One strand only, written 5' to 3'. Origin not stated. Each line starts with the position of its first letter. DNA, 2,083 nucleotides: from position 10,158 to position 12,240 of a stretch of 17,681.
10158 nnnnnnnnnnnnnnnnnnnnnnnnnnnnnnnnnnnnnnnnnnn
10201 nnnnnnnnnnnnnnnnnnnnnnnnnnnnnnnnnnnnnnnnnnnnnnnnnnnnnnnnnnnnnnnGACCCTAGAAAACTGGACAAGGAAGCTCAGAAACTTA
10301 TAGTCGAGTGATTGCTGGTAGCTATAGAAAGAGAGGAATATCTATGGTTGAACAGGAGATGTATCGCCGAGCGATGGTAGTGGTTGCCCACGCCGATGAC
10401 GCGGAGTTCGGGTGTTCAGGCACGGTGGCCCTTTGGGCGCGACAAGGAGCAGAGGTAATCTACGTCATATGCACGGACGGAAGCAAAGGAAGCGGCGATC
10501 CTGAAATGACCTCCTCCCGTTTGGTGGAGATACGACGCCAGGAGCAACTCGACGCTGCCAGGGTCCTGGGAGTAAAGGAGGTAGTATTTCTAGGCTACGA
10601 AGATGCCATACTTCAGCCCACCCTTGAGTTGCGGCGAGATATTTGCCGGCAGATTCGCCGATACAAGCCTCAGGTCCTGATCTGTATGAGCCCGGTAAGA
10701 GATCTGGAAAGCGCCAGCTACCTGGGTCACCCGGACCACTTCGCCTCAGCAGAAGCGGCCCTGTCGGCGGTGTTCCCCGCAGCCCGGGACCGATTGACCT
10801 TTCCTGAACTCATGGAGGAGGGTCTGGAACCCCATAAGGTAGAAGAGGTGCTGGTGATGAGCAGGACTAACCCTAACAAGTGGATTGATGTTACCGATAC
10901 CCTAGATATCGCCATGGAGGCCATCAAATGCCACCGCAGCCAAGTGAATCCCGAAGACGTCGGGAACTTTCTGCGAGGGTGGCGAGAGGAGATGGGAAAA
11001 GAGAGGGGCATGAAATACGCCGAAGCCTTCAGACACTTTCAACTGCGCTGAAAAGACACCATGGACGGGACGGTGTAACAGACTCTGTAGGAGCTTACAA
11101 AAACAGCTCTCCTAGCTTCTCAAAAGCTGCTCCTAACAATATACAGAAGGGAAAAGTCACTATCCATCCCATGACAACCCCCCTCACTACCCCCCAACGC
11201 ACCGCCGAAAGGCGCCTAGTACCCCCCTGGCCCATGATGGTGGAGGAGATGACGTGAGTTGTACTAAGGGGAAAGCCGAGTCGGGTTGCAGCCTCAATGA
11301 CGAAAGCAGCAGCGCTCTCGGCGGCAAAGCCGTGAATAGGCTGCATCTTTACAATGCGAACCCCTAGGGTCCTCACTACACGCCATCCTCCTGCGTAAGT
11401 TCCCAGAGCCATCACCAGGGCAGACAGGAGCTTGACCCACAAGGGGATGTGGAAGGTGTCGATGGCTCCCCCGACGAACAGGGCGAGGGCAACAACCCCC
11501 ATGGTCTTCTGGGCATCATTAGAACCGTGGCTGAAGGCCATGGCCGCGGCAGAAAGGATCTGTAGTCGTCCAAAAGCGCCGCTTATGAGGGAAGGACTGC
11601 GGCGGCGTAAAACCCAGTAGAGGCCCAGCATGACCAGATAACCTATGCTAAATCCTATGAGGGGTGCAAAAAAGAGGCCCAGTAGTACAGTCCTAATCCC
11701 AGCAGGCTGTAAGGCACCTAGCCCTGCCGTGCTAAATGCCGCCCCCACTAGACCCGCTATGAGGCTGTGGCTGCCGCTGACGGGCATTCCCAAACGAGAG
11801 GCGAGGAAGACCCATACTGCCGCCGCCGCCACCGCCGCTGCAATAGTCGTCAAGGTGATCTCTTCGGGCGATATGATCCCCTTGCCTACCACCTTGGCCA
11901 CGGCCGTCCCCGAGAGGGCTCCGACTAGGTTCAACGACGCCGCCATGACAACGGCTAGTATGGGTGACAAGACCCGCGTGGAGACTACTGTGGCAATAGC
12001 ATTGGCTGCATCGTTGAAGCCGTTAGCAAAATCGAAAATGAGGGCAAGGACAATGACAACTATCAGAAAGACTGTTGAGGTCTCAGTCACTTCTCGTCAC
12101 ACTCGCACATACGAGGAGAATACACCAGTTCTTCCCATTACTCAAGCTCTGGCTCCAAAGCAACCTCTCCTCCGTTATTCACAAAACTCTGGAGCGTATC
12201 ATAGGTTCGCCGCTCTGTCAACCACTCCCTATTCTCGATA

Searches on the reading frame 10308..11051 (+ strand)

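Call 46: search_protein_families(library=pfam, proteins=[window:10308-11051:+], max_evalue=0.001)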
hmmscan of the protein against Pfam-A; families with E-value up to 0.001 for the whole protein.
window:10308-11051:+ (247 aa): 1 family
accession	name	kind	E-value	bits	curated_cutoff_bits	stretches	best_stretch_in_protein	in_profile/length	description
PF02585.22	PIG-L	-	4.3e-30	105.3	28.2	1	23-154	1-128/129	GlcNAc-PI de-N-acetylase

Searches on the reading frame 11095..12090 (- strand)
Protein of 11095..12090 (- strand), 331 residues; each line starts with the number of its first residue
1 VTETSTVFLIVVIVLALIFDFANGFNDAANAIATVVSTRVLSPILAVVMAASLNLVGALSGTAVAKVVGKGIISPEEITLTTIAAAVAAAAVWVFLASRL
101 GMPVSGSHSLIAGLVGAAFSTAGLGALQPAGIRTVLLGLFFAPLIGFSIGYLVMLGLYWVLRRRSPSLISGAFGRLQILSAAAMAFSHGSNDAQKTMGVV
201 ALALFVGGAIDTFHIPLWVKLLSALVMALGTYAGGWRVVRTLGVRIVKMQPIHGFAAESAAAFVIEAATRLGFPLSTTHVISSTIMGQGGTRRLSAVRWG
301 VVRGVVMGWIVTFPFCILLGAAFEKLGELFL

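Call 46: search_protein_families(library=pfam, proteins=[window:11095-12090:-], max_evalue=0.001)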
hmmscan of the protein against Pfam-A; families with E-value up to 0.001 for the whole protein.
window:11095-12090:- (331 aa): 1 family
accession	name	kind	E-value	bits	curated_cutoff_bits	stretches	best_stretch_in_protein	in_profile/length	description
PF01384.25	PHO4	-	3.9e-85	286.3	33.7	1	23-320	1-350/350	Phosphate transporter family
